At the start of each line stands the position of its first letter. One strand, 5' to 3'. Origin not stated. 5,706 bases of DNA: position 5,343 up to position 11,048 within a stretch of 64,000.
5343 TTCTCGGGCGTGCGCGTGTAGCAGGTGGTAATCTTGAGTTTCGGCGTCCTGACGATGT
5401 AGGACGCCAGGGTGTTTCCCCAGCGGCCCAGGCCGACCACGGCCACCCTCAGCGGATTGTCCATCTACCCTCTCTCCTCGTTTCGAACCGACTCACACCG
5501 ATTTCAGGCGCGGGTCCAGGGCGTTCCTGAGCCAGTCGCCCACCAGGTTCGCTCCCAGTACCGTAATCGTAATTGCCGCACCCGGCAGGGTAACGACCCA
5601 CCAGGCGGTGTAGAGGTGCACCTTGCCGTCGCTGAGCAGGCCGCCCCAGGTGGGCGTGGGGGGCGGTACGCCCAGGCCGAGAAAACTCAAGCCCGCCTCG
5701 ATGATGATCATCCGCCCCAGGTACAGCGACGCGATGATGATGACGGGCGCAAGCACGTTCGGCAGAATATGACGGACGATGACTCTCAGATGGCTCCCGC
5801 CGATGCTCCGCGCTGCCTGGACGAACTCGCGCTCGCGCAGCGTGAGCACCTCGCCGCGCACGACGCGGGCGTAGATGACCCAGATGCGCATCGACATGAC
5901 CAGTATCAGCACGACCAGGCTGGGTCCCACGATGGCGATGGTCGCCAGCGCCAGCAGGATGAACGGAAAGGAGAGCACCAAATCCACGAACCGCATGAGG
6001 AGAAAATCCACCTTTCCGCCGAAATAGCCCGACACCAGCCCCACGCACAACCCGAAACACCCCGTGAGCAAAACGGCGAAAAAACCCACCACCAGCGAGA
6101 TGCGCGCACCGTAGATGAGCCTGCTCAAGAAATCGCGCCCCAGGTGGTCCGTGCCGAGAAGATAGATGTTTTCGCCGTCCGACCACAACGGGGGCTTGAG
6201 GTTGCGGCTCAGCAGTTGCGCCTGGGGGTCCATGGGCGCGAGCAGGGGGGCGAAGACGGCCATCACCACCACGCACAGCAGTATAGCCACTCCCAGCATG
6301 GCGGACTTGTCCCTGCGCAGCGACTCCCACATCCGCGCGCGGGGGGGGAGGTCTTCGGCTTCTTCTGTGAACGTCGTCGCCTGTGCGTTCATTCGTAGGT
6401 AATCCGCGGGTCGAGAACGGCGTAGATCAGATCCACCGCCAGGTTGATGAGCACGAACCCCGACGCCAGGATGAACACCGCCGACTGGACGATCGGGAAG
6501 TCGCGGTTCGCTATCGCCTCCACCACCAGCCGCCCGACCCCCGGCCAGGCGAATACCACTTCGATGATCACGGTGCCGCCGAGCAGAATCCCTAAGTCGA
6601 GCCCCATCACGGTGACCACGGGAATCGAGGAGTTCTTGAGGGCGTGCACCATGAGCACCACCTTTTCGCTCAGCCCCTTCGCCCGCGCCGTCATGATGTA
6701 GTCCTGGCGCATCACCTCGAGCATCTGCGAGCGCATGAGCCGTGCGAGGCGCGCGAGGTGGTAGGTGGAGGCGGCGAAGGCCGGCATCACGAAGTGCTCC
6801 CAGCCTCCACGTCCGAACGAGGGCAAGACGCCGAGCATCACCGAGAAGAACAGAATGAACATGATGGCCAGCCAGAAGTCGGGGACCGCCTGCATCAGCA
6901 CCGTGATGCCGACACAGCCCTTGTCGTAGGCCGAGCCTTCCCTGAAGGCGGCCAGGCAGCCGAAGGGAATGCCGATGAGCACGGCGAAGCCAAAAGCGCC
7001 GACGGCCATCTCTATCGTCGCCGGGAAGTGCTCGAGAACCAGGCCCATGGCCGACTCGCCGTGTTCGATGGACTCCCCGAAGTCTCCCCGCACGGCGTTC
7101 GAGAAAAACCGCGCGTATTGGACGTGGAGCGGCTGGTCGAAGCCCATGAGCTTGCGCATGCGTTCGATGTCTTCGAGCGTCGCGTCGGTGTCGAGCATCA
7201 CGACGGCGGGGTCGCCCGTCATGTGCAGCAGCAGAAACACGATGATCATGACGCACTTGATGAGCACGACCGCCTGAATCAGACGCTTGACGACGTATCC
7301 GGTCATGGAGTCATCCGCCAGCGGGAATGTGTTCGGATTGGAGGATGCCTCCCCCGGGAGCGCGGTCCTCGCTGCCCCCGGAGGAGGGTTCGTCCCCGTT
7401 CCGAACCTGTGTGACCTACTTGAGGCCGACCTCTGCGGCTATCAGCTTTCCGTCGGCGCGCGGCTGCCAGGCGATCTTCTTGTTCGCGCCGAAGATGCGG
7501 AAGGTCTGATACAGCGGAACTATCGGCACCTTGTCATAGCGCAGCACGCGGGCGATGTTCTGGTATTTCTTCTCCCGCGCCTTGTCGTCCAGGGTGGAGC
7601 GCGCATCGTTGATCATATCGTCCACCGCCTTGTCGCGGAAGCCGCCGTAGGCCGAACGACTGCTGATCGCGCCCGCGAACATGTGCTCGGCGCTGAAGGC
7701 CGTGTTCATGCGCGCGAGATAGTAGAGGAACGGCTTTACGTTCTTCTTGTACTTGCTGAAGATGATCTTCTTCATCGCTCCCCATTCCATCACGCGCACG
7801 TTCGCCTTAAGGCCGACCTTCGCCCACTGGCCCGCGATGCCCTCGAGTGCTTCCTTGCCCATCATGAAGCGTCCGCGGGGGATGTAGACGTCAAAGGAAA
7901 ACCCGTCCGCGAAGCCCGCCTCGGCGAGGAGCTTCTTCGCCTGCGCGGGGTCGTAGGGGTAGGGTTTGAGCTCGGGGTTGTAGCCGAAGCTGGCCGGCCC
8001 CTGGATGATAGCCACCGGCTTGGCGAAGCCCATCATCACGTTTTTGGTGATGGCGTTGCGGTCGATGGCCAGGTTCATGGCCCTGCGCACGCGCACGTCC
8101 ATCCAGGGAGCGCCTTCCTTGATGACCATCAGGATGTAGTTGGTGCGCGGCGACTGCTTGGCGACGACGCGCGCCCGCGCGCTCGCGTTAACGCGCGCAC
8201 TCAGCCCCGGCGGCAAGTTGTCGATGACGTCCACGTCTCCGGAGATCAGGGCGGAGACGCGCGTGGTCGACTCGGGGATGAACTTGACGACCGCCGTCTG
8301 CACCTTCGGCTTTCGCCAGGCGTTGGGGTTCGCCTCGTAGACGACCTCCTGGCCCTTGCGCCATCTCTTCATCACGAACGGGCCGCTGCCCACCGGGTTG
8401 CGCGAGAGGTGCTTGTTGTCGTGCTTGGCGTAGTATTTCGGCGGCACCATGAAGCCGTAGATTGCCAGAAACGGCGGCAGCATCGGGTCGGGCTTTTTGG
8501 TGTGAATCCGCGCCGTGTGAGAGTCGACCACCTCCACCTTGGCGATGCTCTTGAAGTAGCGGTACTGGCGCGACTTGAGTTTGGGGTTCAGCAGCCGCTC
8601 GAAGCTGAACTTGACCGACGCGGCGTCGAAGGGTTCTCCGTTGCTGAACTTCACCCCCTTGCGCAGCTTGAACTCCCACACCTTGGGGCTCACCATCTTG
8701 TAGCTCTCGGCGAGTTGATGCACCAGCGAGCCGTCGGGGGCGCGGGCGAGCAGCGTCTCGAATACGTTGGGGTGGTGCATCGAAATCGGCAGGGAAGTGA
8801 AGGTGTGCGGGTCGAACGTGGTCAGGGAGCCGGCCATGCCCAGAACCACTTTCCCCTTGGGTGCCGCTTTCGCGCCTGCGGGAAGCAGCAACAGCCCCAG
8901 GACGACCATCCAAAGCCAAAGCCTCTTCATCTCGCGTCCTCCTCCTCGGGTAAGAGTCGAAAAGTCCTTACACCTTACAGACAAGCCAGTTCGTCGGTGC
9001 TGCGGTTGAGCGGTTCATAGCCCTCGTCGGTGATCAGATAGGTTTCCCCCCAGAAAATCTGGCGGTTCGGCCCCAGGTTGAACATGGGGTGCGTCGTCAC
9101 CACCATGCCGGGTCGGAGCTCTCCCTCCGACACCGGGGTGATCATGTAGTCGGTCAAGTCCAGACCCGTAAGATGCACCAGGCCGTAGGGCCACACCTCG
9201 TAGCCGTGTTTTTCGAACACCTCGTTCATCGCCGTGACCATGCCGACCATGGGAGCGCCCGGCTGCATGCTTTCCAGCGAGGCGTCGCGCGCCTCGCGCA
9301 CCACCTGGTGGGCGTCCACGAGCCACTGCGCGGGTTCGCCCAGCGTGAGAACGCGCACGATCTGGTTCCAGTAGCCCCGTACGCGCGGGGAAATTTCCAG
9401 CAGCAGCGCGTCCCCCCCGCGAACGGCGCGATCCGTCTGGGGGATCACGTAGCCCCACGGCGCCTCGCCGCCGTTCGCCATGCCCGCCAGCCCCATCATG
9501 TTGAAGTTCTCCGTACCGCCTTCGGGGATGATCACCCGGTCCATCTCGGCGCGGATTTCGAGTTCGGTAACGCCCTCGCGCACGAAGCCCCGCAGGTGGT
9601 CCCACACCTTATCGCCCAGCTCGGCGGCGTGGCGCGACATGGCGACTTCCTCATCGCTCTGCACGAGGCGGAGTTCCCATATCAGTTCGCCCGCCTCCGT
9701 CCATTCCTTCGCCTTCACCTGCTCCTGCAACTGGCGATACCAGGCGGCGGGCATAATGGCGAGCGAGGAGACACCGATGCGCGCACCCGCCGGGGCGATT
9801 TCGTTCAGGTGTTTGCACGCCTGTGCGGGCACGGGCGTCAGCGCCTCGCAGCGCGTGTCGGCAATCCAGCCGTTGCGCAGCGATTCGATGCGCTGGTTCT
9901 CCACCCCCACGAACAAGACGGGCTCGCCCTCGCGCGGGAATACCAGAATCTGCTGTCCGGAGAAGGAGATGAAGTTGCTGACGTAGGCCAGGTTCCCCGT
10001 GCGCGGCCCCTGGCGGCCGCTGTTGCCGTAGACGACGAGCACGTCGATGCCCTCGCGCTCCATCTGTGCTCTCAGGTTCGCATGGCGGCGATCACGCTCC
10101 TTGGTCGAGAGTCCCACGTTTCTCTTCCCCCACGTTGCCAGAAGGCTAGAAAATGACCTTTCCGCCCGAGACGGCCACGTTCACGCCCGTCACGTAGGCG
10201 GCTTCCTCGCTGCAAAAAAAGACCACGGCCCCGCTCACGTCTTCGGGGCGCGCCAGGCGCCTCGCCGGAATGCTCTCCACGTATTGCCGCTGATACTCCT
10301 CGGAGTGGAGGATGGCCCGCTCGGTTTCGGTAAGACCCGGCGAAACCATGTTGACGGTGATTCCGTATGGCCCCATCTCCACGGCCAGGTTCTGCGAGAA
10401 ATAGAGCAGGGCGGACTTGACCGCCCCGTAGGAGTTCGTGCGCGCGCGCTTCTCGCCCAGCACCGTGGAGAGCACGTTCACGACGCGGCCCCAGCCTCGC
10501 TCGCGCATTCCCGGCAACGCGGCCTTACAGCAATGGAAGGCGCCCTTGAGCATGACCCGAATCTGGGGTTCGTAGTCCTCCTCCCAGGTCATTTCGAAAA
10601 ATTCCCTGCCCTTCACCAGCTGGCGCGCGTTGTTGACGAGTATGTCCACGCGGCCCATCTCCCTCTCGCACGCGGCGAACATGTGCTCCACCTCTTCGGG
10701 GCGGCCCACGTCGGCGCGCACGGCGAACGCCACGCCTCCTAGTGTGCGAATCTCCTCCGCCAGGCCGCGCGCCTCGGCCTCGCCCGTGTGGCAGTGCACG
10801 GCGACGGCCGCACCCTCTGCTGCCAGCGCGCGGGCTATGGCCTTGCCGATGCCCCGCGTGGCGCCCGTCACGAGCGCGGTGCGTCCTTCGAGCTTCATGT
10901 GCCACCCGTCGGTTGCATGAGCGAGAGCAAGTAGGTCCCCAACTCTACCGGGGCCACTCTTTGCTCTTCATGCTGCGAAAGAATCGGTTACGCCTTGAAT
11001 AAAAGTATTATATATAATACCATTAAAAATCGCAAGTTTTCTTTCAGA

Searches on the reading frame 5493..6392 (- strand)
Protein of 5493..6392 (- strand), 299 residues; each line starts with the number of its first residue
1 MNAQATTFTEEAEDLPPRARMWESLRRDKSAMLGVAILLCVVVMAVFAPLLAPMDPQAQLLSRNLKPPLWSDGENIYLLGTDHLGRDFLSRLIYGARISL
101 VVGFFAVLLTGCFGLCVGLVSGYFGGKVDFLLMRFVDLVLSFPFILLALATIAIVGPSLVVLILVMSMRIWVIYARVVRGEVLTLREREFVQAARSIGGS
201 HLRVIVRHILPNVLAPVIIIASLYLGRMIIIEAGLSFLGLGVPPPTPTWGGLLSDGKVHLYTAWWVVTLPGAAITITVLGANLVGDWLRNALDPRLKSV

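Call 19: search_protein_families(library=pfam, proteins=[window:5493-6392:-], max_evalue=0.00001)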
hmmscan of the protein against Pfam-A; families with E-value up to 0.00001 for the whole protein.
window:5493-6392:- (299 aa): 2 families
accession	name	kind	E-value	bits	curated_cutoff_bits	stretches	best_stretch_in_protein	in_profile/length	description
PF00528.27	BPD_transp_1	-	2.5e-28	99.5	26.4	1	114-297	1-183/184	Binding-protein-dependent transport system inner membrane component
PF12911.12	OppC_N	-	1.6e-13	50.7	23.9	1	19-68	4-53/53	N-terminal TM domain of oligopeptide transport permease C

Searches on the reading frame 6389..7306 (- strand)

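Call 19: search_protein_families(library=pfam, proteins=[window:6389-7306:-], max_evalue=0.00001)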
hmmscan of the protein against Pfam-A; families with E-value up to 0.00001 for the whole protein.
window:6389-7306:- (305 aa): 2 families
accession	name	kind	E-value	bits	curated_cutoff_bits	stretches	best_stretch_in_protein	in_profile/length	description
PF00528.27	BPD_transp_1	-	9e-42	143.3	26.4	1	112-303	1-183/184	Binding-protein-dependent transport system inner membrane component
PF19300.4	BPD_transp_1_N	-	9.9e-11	42.3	23.8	1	1-87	1-100/114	Binding-prot-dependent transport system membrane comp, N-term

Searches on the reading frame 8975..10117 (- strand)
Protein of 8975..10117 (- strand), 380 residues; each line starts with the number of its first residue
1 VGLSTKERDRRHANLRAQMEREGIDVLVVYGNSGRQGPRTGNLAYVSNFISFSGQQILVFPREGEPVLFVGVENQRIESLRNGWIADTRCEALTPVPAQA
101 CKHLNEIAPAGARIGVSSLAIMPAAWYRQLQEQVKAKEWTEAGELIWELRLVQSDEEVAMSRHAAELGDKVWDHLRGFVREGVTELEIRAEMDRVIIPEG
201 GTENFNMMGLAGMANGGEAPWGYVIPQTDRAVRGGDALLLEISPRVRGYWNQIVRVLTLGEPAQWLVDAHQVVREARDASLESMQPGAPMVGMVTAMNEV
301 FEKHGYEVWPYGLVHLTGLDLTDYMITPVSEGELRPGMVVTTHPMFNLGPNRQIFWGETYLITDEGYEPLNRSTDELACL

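Call 18: search_protein_families(library=pfam, proteins=[window:8975-10117:-])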
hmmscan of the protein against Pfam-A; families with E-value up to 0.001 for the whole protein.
window:8975-10117:- (380 aa): 2 families
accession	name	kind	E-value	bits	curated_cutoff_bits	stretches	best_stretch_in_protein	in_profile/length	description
PF00557.29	Peptidase_M24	-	1.5e-28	100.4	23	1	162-364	4-208/208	Metallopeptidase family M24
PF01321.24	Creatinase_N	-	3.2e-13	50.8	22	1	11-152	1-128/128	Creatinase/Prolidase N-terminal domain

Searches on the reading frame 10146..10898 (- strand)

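Call 18: search_protein_families(library=pfam, proteins=[window:10146-10898:-])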
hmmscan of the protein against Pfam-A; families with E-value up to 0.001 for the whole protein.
window:10146-10898:- (250 aa): 3 families
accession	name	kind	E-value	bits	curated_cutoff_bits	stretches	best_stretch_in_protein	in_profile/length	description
PF13561.12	adh_short_C2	-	3.9e-55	187.4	27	1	12-246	1-234/236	Enoyl-(Acyl carrier protein) reductase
PF00106.31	adh_short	-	1.7e-49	168.4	26.6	1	7-195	2-187/195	short chain dehydrogenase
PF08659.16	KR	-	2.6e-08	34.4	22.6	1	7-114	2-110/180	KR domain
